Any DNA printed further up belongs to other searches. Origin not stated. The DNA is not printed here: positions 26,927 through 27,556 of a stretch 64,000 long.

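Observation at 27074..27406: Bona fide two-cysteine DsrC-type protein with no dsrAB nearby, at the tail of a T9SS/TBDR operon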

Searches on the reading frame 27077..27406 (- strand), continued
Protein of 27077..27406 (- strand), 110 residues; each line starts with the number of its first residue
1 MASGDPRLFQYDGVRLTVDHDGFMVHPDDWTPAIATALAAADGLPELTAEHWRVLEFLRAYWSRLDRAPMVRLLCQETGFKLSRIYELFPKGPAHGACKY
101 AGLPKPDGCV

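Call 22: find_encoding_contigs(protein=P0011, flank=10000, max_places=4)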
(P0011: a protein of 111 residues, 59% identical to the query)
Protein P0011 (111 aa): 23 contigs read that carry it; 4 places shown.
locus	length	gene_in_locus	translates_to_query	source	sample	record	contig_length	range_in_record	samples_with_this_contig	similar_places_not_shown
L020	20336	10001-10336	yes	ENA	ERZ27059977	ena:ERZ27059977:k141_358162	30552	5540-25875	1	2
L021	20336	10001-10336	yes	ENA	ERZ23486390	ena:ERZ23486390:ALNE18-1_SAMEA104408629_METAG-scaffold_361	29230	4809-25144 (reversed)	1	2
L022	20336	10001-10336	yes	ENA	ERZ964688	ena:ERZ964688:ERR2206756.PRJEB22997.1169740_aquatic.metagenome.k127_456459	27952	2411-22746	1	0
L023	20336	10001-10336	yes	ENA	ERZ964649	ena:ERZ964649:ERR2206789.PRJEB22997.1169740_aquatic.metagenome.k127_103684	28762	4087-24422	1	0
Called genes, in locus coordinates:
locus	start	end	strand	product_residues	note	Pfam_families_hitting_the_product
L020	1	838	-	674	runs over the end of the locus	-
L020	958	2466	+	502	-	-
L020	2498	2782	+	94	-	PF03795:YCII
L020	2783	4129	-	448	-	PF02661:Fic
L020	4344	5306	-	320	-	-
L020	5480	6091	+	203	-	PF04542:Sigma70_r2, PF08281:Sigma70_r4_2, PF04545:Sigma70_r4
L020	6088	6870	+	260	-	-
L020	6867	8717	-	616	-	PF14522:Cytochrome_C7 (faint), PF22113:Mtrc-MtrF_II-IV_dom (faint)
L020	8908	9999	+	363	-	PF02350:Epimerase_2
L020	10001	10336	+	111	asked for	PF04358:DsrC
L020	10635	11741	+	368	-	-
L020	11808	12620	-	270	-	PF14559:TPR_19 (weak)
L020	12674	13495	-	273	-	PF04542:Sigma70_r2, PF04545:Sigma70_r4 (faint), PF08281:Sigma70_r4_2 (faint)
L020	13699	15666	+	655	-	PF13727:CoA_binding_3, PF00106:adh_short (weak), PF01073:3Beta_HSD, PF01370:Epimerase, PF02719:Polysacc_synt_2, PF04321:RmlD_sub_bind, PF08659:KR (weak), PF16363:GDP_Man_Dehyd, +2 more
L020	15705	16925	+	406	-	PF01943:Polysacc_synt (weak)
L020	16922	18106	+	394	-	PF20706:GT4-conflict (weak), PF00534:Glycos_transf_1, PF13692:Glyco_trans_1_4, PF13524:Glyco_trans_1_2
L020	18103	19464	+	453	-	-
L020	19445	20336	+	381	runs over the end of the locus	PF13439:Glyco_transf_4, PF13579:Glyco_trans_4_4, PF00534:Glycos_transf_1, PF13692:Glyco_trans_1_4, PF13524:Glyco_trans_1_2 (weak)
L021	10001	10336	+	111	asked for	PF04358:DsrC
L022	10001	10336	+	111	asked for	PF04358:DsrC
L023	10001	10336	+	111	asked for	PF04358:DsrC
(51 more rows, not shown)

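Call 23: find_encoding_contigs(protein=P0017, flank=10000, max_places=2)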
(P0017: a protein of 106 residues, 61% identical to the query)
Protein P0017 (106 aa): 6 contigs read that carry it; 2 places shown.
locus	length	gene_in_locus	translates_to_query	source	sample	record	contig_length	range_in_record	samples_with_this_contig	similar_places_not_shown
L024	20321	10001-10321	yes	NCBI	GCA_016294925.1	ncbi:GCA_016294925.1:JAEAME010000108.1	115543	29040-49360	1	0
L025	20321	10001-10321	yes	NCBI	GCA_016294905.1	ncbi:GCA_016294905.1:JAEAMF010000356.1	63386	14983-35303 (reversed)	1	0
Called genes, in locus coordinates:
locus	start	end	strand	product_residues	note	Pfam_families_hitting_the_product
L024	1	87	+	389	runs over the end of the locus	-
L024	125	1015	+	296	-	PF12849:PBP_like_2, PF13531:SBP_bac_11, PF01547:SBP_bac_1, PF12727:PBP_like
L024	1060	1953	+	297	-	PF00528:BPD_transp_1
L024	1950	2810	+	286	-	PF00528:BPD_transp_1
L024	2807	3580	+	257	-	PF02463:SMC_N (faint), PF00005:ABC_tran, PF13401:AAA_22 (faint), PF13304:AAA_21 (faint)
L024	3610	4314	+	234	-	PF01895:PhoU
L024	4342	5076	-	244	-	PF13483:Lactamase_B_3, PF12706:Lactamase_B_2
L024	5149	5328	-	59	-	-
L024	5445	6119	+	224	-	PF00072:Response_reg, PF00486:Trans_reg_C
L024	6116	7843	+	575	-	PF00672:HAMP, PF00512:HisKA, PF13581:HATPase_c_2 (weak), PF02518:HATPase_c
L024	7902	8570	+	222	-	-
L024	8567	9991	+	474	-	PF13187:Fer4_9 (faint), PF13237:Fer4_10 (faint), PF13183:Fer4_8, PF13534:Fer4_17 (weak), PF02754:CCG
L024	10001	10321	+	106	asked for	PF04358:DsrC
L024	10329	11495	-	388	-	PF00266:Aminotran_5, PF01041:DegT_DnrJ_EryC1 (faint), PF01053:Cys_Met_Meta_PP, PF01212:Beta_elim_lyase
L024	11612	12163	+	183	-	PF01288:HPPK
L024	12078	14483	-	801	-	PF07715:Plug, PF00593:TonB_dep_Rec_b-barrel, PF14905:OMP_b-brl_3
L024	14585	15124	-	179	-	-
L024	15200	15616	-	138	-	PF02021:UPF0102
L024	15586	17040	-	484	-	PF01406:tRNA-synt_1e, PF09334:tRNA-synt_1g (faint), PF09190:DALR_2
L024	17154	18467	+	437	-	PF05222:AlaDh_PNT_N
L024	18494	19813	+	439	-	PF03435:Sacchrp_dh_NADP, PF16653:Sacchrp_dh_C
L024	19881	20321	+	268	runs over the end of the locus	PF01875:Memo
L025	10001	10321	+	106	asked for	PF04358:DsrC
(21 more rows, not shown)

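Call 24: find_encoding_contigs(protein=P0015, flank=10000, max_places=2)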
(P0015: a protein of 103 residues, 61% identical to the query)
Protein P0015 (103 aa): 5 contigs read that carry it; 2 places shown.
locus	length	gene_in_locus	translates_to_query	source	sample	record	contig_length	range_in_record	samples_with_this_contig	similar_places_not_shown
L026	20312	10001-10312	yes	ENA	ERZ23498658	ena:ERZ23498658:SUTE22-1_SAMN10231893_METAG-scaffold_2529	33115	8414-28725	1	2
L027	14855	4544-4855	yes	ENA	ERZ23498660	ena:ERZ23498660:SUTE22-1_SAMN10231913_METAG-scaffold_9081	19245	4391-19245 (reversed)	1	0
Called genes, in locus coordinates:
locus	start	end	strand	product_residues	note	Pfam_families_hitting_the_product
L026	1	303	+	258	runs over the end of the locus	-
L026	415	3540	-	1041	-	PF13424:TPR_12 (faint), PF10602:RPN7 (weak), PF12770:CHAT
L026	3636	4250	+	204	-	-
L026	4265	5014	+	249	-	-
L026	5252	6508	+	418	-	PF13173:AAA_14, PF13635:DUF4143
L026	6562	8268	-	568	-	PF00404:Dockerin_1, PF13860:FlgD_ig (weak)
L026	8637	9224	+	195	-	PF16264:SatD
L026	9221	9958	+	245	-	PF11750:DUF3307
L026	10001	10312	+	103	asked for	PF04358:DsrC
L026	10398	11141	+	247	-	PF01135:PCMT, PF00398:RrnaAD, PF08241:Methyltransf_11 (faint), PF13649:Methyltransf_25, PF13847:Methyltransf_31 (weak)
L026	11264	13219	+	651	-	PF13727:CoA_binding_3, PF00106:adh_short (weak), PF04321:RmlD_sub_bind, PF08659:KR, PF01073:3Beta_HSD, PF01370:Epimerase, PF02719:Polysacc_synt_2, PF16363:GDP_Man_Dehyd, +1 more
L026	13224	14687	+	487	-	PF01943:Polysacc_synt, PF13440:Polysacc_synt_3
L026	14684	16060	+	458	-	PF04932:Wzy_C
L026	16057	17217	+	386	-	PF13439:Glyco_transf_4, PF13579:Glyco_trans_4_4, PF00534:Glycos_transf_1, PF13692:Glyco_trans_1_4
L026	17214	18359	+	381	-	PF13439:Glyco_transf_4, PF13579:Glyco_trans_4_4, PF00534:Glycos_transf_1, PF13692:Glyco_trans_1_4, PF13524:Glyco_trans_1_2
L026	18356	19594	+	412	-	PF13439:Glyco_transf_4, PF13579:Glyco_trans_4_4, PF00534:Glycos_transf_1, PF13692:Glyco_trans_1_4, PF13524:Glyco_trans_1_2 (weak)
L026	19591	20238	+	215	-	PF02397:Bac_transf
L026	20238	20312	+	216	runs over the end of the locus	PF17836:PglD_N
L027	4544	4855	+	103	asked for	PF04358:DsrC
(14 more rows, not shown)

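Call 43: find_encoding_contigs(protein=P0038, flank=8000, max_places=1)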
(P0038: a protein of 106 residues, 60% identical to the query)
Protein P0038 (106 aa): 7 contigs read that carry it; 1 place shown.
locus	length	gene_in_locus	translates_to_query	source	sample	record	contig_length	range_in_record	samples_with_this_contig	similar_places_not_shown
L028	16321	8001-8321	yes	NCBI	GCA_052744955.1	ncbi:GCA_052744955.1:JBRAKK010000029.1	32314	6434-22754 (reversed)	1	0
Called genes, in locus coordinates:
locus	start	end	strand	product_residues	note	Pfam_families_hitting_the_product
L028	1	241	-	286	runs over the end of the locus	PF01418:HTH_6, PF01380:SIS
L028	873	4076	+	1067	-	PF02369:Big_1 (faint), PF13620:CarboxypepD_reg, PF13715:CarbopepD_reg_2, PF25183:OMP_b-brl_4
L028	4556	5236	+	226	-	PF01895:PhoU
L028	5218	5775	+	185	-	PF03266:NTPase_1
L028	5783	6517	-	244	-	PF13483:Lactamase_B_3, PF12706:Lactamase_B_2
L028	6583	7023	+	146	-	PF01451:LMWPc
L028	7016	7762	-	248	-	PF27246:MJ1433_N, PF27232:MJ1433_C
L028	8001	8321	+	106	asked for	PF04358:DsrC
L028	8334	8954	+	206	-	-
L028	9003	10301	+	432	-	PF13187:Fer4_9 (faint), PF13237:Fer4_10 (faint), PF13183:Fer4_8, PF13534:Fer4_17 (weak), PF02754:CCG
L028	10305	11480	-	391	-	PF00266:Aminotran_5, PF01212:Beta_elim_lyase (weak), PF01053:Cys_Met_Meta_PP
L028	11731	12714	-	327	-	PF13243:SQHop_cyclase_C (weak)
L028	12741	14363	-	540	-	PF01979:Amidohydro_1 (weak), PF07969:Amidohydro_3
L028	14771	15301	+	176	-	PF01288:HPPK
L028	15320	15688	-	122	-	PF02021:UPF0102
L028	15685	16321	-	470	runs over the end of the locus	PF01406:tRNA-synt_1e, PF00133:tRNA-synt_1 (faint), PF09334:tRNA-synt_1g (weak), PF01921:tRNA-synt_1f (weak), PF09190:DALR_2, PF23493:CysS_C (weak)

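Call 44: find_encoding_contigs(protein=P0082, flank=8000, max_places=1)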
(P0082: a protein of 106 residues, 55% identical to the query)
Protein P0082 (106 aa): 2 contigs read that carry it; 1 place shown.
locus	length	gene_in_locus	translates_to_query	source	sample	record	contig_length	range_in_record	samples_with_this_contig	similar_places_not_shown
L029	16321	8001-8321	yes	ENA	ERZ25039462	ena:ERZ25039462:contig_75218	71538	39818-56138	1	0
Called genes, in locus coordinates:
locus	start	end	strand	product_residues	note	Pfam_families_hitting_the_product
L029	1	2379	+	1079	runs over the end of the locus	PF25778:DUF7948, PF06739:SBBP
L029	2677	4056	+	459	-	-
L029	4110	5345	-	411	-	PF03150:CCP_MauG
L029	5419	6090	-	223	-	PF13483:Lactamase_B_3, PF12706:Lactamase_B_2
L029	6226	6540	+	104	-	-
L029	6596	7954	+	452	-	PF00266:Aminotran_5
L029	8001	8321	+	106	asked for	PF04358:DsrC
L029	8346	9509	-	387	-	PF00266:Aminotran_5, PF01041:DegT_DnrJ_EryC1 (weak), PF01053:Cys_Met_Meta_PP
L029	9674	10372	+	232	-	-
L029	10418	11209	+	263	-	PF13187:Fer4_9 (faint), PF13183:Fer4_8, PF13237:Fer4_10 (faint), PF13534:Fer4_17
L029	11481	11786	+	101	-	PF02754:CCG (weak)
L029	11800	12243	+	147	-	PF08821:CGGC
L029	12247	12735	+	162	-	PF01288:HPPK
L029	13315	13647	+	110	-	PF07715:Plug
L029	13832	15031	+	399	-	PF00593:TonB_dep_Rec_b-barrel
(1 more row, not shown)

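Call 53: search_protein_families(library=ncbifam, proteins=[L024:7902-8567:+, L024:8567-9988:+, L028:8334-8951:+, L028:9003-10298:+, L024:10332-11495:-, L012:1936-3711:+, L008:7082-8833:+, L020:10635-11738:+], max_evalue=0.001)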
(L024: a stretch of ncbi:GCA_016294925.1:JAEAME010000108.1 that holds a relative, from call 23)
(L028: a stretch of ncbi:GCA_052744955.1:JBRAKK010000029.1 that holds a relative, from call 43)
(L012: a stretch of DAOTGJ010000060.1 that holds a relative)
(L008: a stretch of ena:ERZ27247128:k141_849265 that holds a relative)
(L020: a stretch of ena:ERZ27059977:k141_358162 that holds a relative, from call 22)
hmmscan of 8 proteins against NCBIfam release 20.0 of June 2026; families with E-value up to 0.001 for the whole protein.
L024:7902-8567:+ (222 aa): 2 families
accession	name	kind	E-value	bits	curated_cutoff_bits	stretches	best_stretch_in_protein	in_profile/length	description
NF045716.1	sulf_resp_HmcE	equivalog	7.6e-12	45.3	275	1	12-208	16-212/226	sulfate respiration complex protein HmcE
NF045723.1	memb_anch_TmcC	equivalog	1.2e-10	41.2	240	1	23-208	22-210/218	TmcC family electron transfer complex membrane anchor subunit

L024:8567-9988:+ (474 aa): 7 families
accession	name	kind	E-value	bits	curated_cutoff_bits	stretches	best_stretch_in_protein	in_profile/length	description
NF045711.1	sulf_resp_HmcF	equivalog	3.9e-97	325.9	750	1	63-470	57-452/457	sulfate respiration complex iron-sulfur protein HmcF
NF045724.1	ferredox_TmcB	equivalog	3.1e-93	312.7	735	1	61-463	36-424/430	electron transfer complex ferredoxin TmcB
NF045796.1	DsrK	equivalog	2.2e-74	250.7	400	1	57-469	39-437/453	sulfate reduction electron transfer complex DsrMKJOP subunit DsrK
NF004898.0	PRK06259.1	equivalog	2.1e-13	49.7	385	1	354-465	378-486/488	fumarate reductase (CoM/CoB) subunit TfrB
NF045670.1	quin_L_LdhH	equivalog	2.5e-13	49.2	800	1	349-463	596-705/706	L-lactate dehydrogenase (quinone) large subunit LdhH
NF045663.1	diclust_near_Sec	equivalog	1.6e-09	36.4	530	1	331-445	511-620/759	pyridine nucleotide-disulfide oxidoreductase/dicluster-binding protein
NF008434.0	PRK11274.1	equivalog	6.6e-05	22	333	0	139-168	74-103/409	glycolate oxidase subunit GlcF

L028:8334-8951:+ (206 aa): 2 families
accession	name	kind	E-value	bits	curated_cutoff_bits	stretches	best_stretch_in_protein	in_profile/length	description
NF045723.1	memb_anch_TmcC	equivalog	6.1e-06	25.9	240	1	44-196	48-210/218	TmcC family electron transfer complex membrane anchor subunit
NF045716.1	sulf_resp_HmcE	equivalog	3.6e-05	23.5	275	1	43-196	49-212/226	sulfate respiration complex protein HmcE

L028:9003-10298:+ (432 aa): 14 families
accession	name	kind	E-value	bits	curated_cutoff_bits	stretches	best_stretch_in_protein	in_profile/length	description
NF045711.1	sulf_resp_HmcF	equivalog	4.4e-81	273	750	1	10-426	39-445/457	sulfate respiration complex iron-sulfur protein HmcF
NF045724.1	ferredox_TmcB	equivalog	1.2e-79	267.9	735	1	15-429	21-427/430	electron transfer complex ferredoxin TmcB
NF045796.1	DsrK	equivalog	4.4e-73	246.4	400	1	28-432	47-437/453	sulfate reduction electron transfer complex DsrMKJOP subunit DsrK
NF045670.1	quin_L_LdhH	equivalog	2.9e-17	62.2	800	1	281-426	564-705/706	L-lactate dehydrogenase (quinone) large subunit LdhH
NF004898.0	PRK06259.1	equivalog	4.1e-15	55.4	385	1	286-426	352-484/488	fumarate reductase (CoM/CoB) subunit TfrB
NF045663.1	diclust_near_Sec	equivalog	7.2e-13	47.5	530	1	238-408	467-620/759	pyridine nucleotide-disulfide oxidoreductase/dicluster-binding protein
NF008434.0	PRK11274.1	equivalog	1.1e-10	41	333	0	86-132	58-104/409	glycolate oxidase subunit GlcF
NF008369.0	PRK11168.1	equivalog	6.5e-09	35.2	278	0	282-408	262-382/401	anaerobic glycerol-3-phosphate dehydrogenase subunit C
TIGR03379.1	glycerol3P_GlpC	equivalog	4.8e-05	22.3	279.9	0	302-406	279-377/397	anaerobic glycerol-3-phosphate dehydrogenase subunit GlpC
NF005746.0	PRK07570.1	subfamily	9.4e-05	21.8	243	0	95-130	206-241/250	succinate dehydrogenase/fumarate reductase iron-sulfur subunit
TIGR00273.1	TIGR00273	equivalog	0.00042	19.3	444.8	0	30-132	292-374/432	LutB/LldF family L-lactate oxidation iron-sulfur protein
NF004536.0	PRK05888.1-1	equivalog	0.00043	19.7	212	0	92-115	88-111/180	NADH-quinone oxidoreductase subunit NuoI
NF042909.1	FMH_DH_FwdF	exception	0.00047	19.4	375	0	20-43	127-150/336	tungsten-dependent formylmethanofuran dehydrogenase subunit FwdF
TIGR01971.1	NuoI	subfamily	0.00068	19.2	113.05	0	27-43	77-93/121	NADH-quinone oxidoreductase, chain I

L024:10332-11495:- (388 aa): 43 families (the best 25 are shown)
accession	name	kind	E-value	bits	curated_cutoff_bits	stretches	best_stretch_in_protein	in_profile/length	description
TIGR01977.1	am_tr_V_EF2568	hypoth_equivalog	7.6e-123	410.2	377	1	5-380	1-376/376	cysteine desulfurase family protein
NF040779.1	Sec_lyase_SclA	exception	2e-90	303.4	525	1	5-380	1-376/378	selenocysteine lyase SclA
TIGR01979.1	sufS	subfamily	2.6e-72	243.9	475.1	1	3-380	18-398/403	SufS family cysteine desulfurase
NF041166.1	f2_encap_cargo1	exception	8.2e-55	187.1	800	1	3-379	245-622/623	family 2A encapsulin nanocompartment cargo protein cysteine desulfurase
NF006791.0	PRK09295.1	equivalog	9.7e-50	169.8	661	1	4-380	24-401/406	cysteine desulfurase SufS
TIGR03402.1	FeS_nifS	equivalog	4.1e-49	167.3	530.75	1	5-383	1-372/379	cysteine desulfurase NifS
TIGR03392.1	FeS_syn_CsdA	equivalog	5.2e-49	167.5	493.6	1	3-379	16-391/398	cysteine desulfurase CsdA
NF008126.0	PRK10874.1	equivalog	1.3e-48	166.2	607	1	3-379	19-394/401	cysteine desulfurase CsdA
TIGR01976.1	am_tr_V_VC1184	hypoth_equivalog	8.8e-45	153.7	352.35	1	4-377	19-401/401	cysteine desulfurase-like protein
NF010611.0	PRK14012.1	equivalog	2e-44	152.1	548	1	4-379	6-377/406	IscS subfamily cysteine desulfurase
TIGR02006.1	IscS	equivalog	3e-43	148.4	643.2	1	2-379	2-373/402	IscS subfamily cysteine desulfurase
TIGR03235.1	DNA_S_dndA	equivalog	2.8e-42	145.3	480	1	6-340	1-330/353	cysteine desulfurase DndA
TIGR03403.1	nifS_epsilon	equivalog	1.3e-32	113.1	587.7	1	5-383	1-375/382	NifS family cysteine desulfurase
NF002806.0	PRK02948.1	subfamily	9.9e-31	107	304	1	4-380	1-371/381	IscS subfamily cysteine desulfurase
TIGR04343.1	egtE_PLP_lyase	equivalog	1.2e-21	76.9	400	1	48-276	54-274/370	ergothioneine biosynthesis PLP-dependent enzyme EgtE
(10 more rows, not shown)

L012:1936-3711:+ (592 aa): 0 families

L008:7082-8833:+ (584 aa): 0 families

L020:10635-11738:+ (368 aa): 0 families

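Call 54: search_protein_families(library=pfam, proteins=[L024:7902-8567:+, L024:8567-9988:+, L028:8334-8951:+, L028:9003-10298:+, L024:10332-11495:-, L012:1936-3711:+, L008:7082-8833:+, L020:10635-11738:+], max_evalue=0.001)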
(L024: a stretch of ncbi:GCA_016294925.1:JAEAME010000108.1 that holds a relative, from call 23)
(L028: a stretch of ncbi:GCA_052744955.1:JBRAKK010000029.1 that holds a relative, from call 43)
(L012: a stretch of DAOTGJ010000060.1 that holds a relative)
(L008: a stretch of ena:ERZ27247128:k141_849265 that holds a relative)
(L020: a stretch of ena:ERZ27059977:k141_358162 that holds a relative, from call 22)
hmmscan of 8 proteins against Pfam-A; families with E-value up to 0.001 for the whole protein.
L024:7902-8567:+ (222 aa): 0 families

L024:8567-9988:+ (474 aa): 7 families
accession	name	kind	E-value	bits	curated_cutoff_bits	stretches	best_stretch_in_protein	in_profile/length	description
PF02754.22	CCG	-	1.5e-11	44.7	20.6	1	355-439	1-80/85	Cysteine-rich domain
PF13183.11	Fer4_8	-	2.1e-10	41.4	27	1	65-154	2-68/68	4Fe-4S dicluster domain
PF13534.11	Fer4_17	-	1.4e-07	32.3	22.2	1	67-155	1-61/61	4Fe-4S dicluster domain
PF13187.11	Fer4_9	-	2e-07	31.3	27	0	139-156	1-18/52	4Fe-4S dicluster domain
PF13237.11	Fer4_10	-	3.7e-07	30.4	25.5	0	137-152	6-21/53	4Fe-4S dicluster domain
PF12838.12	Fer4_7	-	0.00023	22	27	0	68-154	2-52/52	4Fe-4S dicluster domain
PF13746.11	Fer4_18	-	0.00081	20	27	0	427-457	79-109/114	4Fe-4S dicluster domain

L028:8334-8951:+ (206 aa): 0 families

L028:9003-10298:+ (432 aa): 8 families
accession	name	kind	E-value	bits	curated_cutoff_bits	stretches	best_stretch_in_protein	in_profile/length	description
PF02754.22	CCG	-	1.1e-11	45.1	20.6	1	319-406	2-84/85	Cysteine-rich domain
PF13183.11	Fer4_8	-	2.3e-09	38.1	27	1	30-116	2-67/68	4Fe-4S dicluster domain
PF13534.11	Fer4_17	-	2.6e-07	31.5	22.2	1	32-117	1-60/61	4Fe-4S dicluster domain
PF12838.12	Fer4_7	-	2e-05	25.4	27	1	32-116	1-51/52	4Fe-4S dicluster domain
PF13237.11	Fer4_10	-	2.1e-05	24.8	25.5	0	102-115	8-21/53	4Fe-4S dicluster domain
PF12797.12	Fer4_2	-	9.7e-05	22.5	24.5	0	30-44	7-21/22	4Fe-4S binding domain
PF00037.32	Fer4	-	0.00042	20.5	21.1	0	99-114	4-19/24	4Fe-4S binding domain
PF25160.1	LdpA_Fe-S-bd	-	0.00071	19.7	27.6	0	97-117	22-42/49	LdpA Fe-S cluster-binding domain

L024:10332-11495:- (388 aa): 4 families
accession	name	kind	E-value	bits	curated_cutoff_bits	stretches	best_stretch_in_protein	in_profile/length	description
PF00266.25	Aminotran_5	-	5.3e-87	292.6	21.5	1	5-370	1-368/371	Aminotransferase class-V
PF01053.26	Cys_Met_Meta_PP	-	5.1e-09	35.6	27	1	75-221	75-218/381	Cys/Met metabolism PLP-dependent enzyme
PF01212.27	Beta_elim_lyase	-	6.8e-08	32.6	27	1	78-219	59-214/288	Beta-eliminating lyase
PF01041.23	DegT_DnrJ_EryC1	-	2.3e-05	24.2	19.8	1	74-217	47-187/360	DegT/DnrJ/EryC1/StrS aminotransferase family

L012:1936-3711:+ (592 aa): 0 families

L008:7082-8833:+ (584 aa): 1 family
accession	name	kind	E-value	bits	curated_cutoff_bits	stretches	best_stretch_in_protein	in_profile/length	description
PF01442.23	Apolipoprotein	-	0.00076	19.7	90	0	507-572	32-97/190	Apolipoprotein A1/A4/E domain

L020:10635-11738:+ (368 aa): 0 families
